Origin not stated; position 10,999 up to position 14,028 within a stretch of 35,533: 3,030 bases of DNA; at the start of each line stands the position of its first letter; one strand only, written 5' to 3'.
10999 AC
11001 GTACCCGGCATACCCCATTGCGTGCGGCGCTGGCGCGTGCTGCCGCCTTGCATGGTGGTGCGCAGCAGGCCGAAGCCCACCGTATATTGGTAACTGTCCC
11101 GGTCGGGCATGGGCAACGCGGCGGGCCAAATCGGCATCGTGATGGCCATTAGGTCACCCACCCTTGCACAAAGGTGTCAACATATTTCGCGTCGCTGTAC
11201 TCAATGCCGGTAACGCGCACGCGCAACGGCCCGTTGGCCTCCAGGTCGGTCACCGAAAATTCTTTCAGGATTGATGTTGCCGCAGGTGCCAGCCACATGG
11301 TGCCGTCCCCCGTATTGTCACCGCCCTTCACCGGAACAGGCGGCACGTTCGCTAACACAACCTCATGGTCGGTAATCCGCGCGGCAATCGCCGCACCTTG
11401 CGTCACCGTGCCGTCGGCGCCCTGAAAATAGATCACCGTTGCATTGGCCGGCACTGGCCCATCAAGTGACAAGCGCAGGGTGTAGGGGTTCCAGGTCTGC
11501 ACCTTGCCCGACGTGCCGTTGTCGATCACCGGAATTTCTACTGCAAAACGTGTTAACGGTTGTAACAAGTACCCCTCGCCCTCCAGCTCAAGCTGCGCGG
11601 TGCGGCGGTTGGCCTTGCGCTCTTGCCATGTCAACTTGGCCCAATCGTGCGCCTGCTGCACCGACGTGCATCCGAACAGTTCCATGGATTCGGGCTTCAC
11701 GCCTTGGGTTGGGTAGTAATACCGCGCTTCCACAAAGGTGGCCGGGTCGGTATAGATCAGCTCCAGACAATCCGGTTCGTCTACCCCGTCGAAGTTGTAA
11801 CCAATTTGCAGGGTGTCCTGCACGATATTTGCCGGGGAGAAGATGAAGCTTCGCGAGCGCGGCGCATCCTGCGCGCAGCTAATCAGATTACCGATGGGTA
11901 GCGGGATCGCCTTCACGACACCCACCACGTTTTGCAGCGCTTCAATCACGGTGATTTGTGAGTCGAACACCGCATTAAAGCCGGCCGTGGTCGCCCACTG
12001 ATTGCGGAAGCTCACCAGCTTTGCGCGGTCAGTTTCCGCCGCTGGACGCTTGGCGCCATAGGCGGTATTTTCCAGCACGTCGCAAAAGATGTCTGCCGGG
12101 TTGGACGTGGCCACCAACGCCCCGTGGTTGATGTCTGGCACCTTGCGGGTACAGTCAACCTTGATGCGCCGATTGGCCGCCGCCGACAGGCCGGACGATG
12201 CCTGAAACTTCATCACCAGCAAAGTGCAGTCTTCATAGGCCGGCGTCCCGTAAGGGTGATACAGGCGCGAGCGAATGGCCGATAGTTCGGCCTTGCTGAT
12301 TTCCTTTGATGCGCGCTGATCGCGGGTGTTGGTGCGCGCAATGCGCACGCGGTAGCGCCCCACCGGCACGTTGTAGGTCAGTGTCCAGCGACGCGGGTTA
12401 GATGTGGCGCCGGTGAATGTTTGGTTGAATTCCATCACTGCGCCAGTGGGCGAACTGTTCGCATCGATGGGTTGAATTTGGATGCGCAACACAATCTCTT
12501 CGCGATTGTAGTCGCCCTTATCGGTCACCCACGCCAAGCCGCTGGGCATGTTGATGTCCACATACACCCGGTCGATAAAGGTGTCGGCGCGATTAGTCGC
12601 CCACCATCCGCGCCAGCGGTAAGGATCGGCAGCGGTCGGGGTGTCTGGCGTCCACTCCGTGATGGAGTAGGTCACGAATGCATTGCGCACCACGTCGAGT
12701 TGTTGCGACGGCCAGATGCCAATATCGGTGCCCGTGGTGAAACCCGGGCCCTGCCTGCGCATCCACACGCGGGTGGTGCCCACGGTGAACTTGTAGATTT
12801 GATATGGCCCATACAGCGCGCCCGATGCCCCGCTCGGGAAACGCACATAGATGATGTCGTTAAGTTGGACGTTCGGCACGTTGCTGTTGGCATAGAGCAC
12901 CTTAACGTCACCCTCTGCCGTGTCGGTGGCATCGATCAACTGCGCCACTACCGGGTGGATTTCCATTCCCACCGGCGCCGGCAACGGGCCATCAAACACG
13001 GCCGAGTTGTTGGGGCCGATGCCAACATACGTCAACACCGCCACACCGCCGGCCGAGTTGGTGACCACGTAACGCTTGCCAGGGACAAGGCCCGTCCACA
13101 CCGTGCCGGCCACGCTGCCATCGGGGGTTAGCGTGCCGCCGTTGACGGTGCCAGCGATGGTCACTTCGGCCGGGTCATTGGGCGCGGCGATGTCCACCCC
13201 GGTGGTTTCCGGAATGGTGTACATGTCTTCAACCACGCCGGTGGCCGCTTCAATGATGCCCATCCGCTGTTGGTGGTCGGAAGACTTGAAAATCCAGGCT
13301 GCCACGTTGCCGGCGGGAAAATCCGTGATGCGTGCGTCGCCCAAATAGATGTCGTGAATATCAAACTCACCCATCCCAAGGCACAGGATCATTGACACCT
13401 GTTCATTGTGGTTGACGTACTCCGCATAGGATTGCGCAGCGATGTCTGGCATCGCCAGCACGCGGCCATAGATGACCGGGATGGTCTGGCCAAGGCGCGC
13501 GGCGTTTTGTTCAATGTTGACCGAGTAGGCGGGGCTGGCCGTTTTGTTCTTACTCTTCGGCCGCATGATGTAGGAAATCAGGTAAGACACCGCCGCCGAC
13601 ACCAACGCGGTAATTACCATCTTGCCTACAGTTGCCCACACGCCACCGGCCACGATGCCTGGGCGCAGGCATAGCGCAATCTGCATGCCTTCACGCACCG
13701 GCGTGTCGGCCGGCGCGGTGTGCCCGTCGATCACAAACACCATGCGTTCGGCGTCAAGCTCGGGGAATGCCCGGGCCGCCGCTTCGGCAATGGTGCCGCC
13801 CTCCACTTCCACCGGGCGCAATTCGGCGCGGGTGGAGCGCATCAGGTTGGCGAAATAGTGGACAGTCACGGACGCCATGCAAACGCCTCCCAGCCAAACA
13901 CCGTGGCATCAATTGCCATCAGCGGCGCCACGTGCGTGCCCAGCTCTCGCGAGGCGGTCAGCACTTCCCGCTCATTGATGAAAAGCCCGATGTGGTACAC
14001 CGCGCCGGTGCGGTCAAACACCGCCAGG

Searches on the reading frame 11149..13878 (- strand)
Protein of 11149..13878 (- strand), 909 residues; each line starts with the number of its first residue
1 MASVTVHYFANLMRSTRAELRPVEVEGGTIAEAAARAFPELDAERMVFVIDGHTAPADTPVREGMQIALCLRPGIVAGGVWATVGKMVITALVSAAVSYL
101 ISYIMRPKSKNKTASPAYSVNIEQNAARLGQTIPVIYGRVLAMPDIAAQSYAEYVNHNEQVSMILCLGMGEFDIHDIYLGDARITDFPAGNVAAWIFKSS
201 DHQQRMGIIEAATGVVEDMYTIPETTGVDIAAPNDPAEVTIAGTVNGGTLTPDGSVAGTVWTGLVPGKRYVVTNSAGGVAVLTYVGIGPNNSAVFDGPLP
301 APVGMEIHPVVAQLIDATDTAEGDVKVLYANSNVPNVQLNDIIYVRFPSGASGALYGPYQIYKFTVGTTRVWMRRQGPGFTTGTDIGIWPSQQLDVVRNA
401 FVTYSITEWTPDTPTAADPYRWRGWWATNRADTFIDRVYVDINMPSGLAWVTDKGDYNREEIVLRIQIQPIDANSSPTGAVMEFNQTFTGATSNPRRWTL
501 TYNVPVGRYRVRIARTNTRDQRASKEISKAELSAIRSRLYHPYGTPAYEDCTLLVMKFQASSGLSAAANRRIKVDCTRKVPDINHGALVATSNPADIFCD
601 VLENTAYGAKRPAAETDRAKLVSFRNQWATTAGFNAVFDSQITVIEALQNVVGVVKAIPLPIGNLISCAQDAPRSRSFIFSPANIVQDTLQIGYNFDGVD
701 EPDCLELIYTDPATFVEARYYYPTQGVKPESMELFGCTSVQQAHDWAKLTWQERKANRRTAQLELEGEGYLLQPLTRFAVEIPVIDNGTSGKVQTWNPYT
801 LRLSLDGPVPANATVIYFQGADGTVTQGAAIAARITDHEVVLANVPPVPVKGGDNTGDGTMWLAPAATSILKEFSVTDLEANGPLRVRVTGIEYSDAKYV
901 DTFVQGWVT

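Call 10: search_protein_families(library=pfam, proteins=[window:11149-13878:-], max_evalue=0.01)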
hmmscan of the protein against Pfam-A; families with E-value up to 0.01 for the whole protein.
window:11149-13878:- (909 aa): 2 families
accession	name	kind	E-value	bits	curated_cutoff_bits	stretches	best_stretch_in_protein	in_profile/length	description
PF24801.1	FNIII-A_GpJ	-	3e-10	40.7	27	1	425-536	16-121/126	Tip attachment protein J,FNIII-A domain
PF13550.12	Phage-tail_3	-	2.5e-07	31.2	23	1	701-788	65-154/164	Putative phage tail protein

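Call 11: search_protein_families(library=phrogs, proteins=[window:11149-13878:-], max_evalue=0.001)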
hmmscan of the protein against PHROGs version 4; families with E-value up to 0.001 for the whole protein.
window:11149-13878:- (909 aa): 6 families
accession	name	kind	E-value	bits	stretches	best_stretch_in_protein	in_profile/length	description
phrog_469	-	tail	2.8e-102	344.4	1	26-900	23-893/903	tail protein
phrog_31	-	tail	1.1e-55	190.2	2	420-900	357-847/1565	central tail fiber J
phrog_24367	-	unknown function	7.4e-13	48.8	1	105-192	115-202/408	-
phrog_1727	-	tail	2.4e-07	29.8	1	435-774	114-477/1174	tail protein and host specificity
phrog_1180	-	tail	1.5e-05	25.9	1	87-140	2-53/78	tail assembly chaperone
phrog_2148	-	tail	0.0004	19.8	1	631-849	71-295/901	tail fiber protein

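Call 38: find_related_loci(query=window:11149-13878:-, collection=viral_contigs, flank=10000)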
Query window:11149-13878:- (909 aa) in viral_contigs; peptide patterns used: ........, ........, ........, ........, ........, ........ (x = any residue, [..] = any of these).
2 stretches matched a pattern; 1 encode a relative of the query (tblastn E <= 1e-3); 1 distinct loci.
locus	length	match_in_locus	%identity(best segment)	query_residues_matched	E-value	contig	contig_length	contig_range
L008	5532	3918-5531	58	1-536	0e+0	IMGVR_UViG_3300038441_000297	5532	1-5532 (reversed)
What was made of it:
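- Tried and rejected: The J-protein search in viral contigs gave L008, which ends before the region of interest (call 38).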

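Call 39: find_homologous_proteins(query=window:11149-13878:-, max_evalue=1e-50)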
Query window:11149-13878:- (909 aa): 36 proteins with E <= 1e-50 among 8000 candidates.
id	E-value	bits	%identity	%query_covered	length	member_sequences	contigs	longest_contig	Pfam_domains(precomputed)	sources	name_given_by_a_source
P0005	0.0e+0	1100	56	100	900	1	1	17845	PF24801.2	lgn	-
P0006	0.0e+0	1088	54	100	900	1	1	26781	PF24801.2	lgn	-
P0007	0.0e+0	1086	55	100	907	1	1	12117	PF24801.2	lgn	-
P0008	0.0e+0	1072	54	100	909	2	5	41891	PF24801.2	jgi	-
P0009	0.0e+0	1067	54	100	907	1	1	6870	PF24801.2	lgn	-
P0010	0.0e+0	1033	51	100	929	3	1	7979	-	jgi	-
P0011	0.0e+0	1027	55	86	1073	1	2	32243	PF24801.2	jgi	jgi:hypothetical protein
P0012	3.5e-291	986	51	99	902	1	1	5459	PF24801.2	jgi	jgi:hypothetical protein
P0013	3.5e-286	970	50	100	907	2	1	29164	PF24801.2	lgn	-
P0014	3.0e-285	967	49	100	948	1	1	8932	-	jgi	jgi:hypothetical protein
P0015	1.4e-281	955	51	99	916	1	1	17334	-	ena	-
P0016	1.6e-280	951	50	99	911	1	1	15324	PF24801.2,PF13550.14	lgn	-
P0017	2.4e-279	947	50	99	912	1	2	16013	PF24801.2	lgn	-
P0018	1.5e-277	941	50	99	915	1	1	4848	-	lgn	-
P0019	1.6e-276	938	49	99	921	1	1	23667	PF24801.2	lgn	-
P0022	1.2e-274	932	48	99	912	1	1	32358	-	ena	-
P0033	2.0e-223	762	44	97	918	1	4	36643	PF24801.2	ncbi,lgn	-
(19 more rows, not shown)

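Call 40: find_encoding_contigs(protein=P0006, flank=10000, max_places=2)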
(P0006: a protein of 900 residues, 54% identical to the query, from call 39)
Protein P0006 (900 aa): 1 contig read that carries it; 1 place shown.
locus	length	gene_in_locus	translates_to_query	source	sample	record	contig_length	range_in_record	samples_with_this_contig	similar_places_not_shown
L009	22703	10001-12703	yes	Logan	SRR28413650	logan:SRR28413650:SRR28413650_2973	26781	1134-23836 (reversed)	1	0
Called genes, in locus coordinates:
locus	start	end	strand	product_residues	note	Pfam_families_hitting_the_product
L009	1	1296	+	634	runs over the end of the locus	PF04586:Peptidase_S78, PF05065:Phage_capsid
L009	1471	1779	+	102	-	-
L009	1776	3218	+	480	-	PF04860:Phage_portal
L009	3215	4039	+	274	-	-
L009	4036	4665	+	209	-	-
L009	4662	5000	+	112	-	PF05521:Phage_HCP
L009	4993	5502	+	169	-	-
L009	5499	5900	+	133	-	-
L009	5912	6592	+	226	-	-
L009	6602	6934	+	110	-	-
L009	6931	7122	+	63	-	-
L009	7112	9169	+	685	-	-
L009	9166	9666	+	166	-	PF08875:DUF1833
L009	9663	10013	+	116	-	PF00877:NLPC_P60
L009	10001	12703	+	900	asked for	PF24801:FNIII-A_GpJ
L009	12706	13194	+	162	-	-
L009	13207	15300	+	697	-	-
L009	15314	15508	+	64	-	-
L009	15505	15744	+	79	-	-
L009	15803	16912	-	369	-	PF12728:HTH_17 (faint)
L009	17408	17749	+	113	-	-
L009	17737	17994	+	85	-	-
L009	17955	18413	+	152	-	-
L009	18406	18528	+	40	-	-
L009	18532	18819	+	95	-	-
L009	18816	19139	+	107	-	-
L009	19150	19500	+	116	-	-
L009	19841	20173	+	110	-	-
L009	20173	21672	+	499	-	-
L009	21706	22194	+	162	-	-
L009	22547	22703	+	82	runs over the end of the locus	PF12728:HTH_17 (weak)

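Call 41: find_encoding_contigs(protein=P0008, flank=10000, max_places=2)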
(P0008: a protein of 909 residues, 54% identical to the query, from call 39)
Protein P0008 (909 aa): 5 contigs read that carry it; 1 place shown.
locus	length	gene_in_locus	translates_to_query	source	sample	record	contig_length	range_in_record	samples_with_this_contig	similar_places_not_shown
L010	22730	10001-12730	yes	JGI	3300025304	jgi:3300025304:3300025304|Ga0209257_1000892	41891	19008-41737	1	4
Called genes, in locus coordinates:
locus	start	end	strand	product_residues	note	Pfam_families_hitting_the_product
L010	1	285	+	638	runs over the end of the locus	PF04586:Peptidase_S78, PF05065:Phage_capsid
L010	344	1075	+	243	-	PF13573:SprB (faint)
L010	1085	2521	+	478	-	PF04860:Phage_portal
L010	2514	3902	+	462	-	PF01442:Apolipoprotein (weak)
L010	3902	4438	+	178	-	-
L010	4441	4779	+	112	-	PF05521:Phage_HCP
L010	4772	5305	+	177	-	PF04883:HK97-gp10_like (weak)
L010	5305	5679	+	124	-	-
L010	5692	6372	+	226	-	-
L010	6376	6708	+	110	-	-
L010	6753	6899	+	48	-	-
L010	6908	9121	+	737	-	-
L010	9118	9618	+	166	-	PF08875:DUF1833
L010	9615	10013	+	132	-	PF00877:NLPC_P60 (weak)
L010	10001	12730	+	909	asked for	PF24801:FNIII-A_GpJ (weak)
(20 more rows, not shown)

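Call 42: find_encoding_contigs(protein=P0005, flank=10000, max_places=2)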
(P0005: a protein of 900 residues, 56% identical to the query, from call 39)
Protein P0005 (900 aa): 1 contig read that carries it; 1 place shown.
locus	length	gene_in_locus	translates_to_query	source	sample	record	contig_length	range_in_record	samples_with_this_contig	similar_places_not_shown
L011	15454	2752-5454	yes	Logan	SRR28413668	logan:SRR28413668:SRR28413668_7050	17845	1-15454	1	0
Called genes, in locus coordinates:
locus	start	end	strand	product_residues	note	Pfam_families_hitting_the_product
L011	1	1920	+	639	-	?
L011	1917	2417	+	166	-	PF08875:DUF1833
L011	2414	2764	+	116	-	PF00877:NLPC_P60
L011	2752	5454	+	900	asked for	PF24801:FNIII-A_GpJ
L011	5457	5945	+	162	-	-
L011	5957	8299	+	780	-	-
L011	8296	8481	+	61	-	-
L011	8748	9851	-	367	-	PF12728:HTH_17 (faint)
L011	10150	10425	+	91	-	-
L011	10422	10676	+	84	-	-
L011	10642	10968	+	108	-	-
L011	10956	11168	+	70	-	-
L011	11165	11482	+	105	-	-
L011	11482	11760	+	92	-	-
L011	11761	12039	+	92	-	-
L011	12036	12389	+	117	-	-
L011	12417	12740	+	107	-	-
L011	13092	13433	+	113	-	-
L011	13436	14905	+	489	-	-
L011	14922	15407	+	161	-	-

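Call 51: find_encoding_contigs(protein=P0033, flank=10000, max_places=2)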
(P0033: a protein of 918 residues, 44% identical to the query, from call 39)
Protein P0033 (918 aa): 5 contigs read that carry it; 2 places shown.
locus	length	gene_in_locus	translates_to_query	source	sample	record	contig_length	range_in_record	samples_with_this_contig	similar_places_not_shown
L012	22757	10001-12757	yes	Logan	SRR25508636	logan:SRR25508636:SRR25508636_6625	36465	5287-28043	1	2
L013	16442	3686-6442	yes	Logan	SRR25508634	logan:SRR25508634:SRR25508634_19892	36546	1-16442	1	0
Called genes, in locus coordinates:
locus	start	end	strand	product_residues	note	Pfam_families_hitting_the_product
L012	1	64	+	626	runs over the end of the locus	PF04586:Peptidase_S78, PF05065:Phage_capsid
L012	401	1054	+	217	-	-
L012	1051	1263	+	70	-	-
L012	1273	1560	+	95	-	-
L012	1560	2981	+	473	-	PF04860:Phage_portal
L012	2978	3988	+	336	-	-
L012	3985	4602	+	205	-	PF05135:Phage_connect_1 (weak)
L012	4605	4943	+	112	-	PF05521:Phage_HCP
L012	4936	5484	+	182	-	-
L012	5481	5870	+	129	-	-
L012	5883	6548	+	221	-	-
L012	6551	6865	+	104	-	-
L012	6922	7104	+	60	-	-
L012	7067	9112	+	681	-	-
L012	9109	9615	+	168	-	PF08875:DUF1833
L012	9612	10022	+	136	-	PF00877:NLPC_P60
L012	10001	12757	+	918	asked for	PF24801:FNIII-A_GpJ (weak)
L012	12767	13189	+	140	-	-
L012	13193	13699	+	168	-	-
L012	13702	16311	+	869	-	PF21446:Gp34_trimer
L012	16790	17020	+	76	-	-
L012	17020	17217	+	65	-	-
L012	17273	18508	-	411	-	-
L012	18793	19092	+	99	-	-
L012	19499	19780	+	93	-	-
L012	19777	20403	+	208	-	PF13392:HNH_3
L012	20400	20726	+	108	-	-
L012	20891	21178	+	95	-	-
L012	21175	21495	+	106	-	-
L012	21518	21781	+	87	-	-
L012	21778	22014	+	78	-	-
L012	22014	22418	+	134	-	-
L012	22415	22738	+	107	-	-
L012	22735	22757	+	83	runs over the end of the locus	-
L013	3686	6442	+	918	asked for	PF24801:FNIII-A_GpJ (weak)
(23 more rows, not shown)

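Call 52: find_encoding_contigs(protein=P0011, flank=10000, max_places=2)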
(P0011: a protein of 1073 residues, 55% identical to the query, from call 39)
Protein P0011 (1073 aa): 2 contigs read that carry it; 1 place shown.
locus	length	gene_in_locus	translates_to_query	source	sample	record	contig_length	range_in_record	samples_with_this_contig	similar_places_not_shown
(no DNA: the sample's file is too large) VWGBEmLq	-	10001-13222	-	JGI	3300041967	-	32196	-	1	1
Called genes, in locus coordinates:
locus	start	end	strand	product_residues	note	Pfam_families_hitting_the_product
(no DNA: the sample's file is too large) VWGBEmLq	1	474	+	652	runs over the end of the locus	PF04586:Peptidase_S78, PF05065:Phage_capsid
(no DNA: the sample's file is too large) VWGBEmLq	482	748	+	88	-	-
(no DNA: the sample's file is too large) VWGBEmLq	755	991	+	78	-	-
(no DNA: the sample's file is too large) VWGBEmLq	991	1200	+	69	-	-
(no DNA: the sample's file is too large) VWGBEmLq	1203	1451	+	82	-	-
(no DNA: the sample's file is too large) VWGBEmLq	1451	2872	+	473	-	PF04860:Phage_portal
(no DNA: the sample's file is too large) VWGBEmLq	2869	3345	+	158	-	-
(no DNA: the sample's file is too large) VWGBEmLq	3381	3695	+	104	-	-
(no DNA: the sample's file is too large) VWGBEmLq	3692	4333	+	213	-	-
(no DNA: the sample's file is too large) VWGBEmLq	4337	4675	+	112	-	PF05521:Phage_HCP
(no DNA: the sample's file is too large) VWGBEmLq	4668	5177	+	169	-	PF04883:HK97-gp10_like (faint)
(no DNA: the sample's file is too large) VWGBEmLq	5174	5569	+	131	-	-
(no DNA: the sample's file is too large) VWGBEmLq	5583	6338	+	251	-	-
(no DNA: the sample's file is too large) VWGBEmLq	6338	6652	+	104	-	-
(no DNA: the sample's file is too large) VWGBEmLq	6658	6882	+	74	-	-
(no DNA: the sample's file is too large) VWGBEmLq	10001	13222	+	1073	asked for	PF24801:FNIII-A_GpJ (weak)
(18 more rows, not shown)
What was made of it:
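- Tried and rejected: The P0011 contig likewise (call 52).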

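Call 53: find_encoding_contigs(protein=P0013, flank=10000, max_places=2)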
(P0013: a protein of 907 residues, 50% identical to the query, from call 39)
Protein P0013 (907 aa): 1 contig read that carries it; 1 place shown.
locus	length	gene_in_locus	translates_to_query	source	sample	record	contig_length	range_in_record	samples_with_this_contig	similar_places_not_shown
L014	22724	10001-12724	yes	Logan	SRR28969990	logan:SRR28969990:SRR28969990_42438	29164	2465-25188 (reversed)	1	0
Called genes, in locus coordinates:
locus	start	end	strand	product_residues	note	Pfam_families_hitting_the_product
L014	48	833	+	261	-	-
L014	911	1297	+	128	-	-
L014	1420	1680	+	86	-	-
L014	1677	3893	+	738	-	PF04860:Phage_portal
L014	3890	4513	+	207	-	PF05135:Phage_connect_1 (weak)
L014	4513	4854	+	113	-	PF05521:Phage_HCP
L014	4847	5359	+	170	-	-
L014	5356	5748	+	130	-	-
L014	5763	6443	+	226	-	-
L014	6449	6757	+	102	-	-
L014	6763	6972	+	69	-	-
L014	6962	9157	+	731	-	-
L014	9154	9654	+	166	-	PF08875:DUF1833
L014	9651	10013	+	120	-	PF00877:NLPC_P60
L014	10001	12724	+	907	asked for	PF24801:FNIII-A_GpJ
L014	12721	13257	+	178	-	-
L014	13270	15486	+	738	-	PF13884:Peptidase_S74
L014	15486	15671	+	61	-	-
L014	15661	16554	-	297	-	-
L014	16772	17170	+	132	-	-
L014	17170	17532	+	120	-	-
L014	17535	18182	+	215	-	-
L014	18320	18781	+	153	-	-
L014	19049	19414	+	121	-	-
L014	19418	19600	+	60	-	-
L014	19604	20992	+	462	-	PF00589:Phage_integrase (weak)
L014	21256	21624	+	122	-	-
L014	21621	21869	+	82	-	-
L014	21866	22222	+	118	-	-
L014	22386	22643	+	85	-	-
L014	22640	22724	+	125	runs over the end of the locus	-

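Call 86: find_encoding_contigs(protein=P0022, flank=10000, max_places=1)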
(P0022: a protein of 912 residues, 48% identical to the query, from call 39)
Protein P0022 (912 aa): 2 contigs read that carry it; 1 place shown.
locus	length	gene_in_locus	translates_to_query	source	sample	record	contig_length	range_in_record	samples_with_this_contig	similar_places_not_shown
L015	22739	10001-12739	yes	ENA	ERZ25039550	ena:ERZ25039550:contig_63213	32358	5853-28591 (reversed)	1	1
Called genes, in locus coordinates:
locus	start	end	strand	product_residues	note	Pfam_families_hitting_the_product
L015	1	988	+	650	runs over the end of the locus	PF04586:Peptidase_S78, PF05065:Phage_capsid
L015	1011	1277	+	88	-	-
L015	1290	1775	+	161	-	-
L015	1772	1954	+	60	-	-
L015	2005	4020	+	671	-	PF04860:Phage_portal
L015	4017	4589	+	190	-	-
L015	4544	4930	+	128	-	PF05521:Phage_HCP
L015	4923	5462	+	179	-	-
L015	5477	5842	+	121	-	-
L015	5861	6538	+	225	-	-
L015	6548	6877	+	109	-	-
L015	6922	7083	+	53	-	-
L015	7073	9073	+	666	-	-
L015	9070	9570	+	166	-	PF08875:DUF1833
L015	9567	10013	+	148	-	PF00877:NLPC_P60 (weak)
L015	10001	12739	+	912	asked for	-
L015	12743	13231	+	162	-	-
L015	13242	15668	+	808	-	PF13884:Peptidase_S74 (weak)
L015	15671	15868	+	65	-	-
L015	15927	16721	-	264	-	-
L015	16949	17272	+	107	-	-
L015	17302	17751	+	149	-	-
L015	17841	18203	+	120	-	PF24746:DUF7694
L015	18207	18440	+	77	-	-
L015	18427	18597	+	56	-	-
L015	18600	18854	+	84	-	-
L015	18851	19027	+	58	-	-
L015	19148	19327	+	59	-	-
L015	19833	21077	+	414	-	PF00589:Phage_integrase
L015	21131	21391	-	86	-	PF12728:HTH_17 (weak)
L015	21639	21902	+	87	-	PF12728:HTH_17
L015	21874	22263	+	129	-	-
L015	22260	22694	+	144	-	-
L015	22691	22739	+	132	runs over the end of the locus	-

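Call 87: find_encoding_contigs(protein=P0015, flank=10000, max_places=1)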
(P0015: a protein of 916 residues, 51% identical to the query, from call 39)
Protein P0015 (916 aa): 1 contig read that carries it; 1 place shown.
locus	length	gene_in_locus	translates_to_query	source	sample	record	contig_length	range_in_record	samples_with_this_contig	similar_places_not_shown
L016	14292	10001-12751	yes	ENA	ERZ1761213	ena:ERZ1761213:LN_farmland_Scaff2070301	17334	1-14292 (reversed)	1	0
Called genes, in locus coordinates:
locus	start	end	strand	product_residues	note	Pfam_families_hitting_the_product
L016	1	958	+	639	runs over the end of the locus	PF04586:Peptidase_S78 (faint), PF05065:Phage_capsid, PF25209:Phage_capsid_4 (weak)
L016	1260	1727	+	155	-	-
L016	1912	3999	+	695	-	PF04860:Phage_portal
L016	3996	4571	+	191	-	-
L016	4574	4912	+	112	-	PF05521:Phage_HCP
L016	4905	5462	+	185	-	-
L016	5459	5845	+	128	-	-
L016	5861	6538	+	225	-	-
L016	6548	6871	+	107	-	-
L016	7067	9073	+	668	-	-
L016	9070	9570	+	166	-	PF08875:DUF1833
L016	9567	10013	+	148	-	-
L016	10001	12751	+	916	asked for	-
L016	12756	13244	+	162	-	-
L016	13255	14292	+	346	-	?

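Call 104: search_protein_families(library=pfam, proteins=[L014:15661-16554:-, L015:15927-16721:-, L015:16949-17272:+, L014:16772-17170:+, L009:17408-17749:+, L011:10150-10425:+, L012:18793-19092:+], max_evalue=0.1)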
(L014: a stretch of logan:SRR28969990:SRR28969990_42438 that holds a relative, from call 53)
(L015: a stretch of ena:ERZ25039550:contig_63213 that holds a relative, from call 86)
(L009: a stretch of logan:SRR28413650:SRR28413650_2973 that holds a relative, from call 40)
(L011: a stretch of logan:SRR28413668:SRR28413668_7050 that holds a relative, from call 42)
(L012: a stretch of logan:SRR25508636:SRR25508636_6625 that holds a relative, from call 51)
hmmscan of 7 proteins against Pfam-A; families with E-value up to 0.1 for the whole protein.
L014:15661-16554:- (297 aa): 0 families

L015:15927-16721:- (264 aa): 0 families

L015:16949-17272:+ (107 aa): 1 family
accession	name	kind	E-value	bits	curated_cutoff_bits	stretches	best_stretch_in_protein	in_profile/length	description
PF09585.15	Lin0512_fam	-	0.0013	19.2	23.4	1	65-92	11-39/114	Conserved hypothetical protein (Lin0512_fam)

L014:16772-17170:+ (132 aa): 0 families

L009:17408-17749:+ (113 aa): 0 families

L011:10150-10425:+ (91 aa): 0 families

L012:18793-19092:+ (99 aa): 0 families
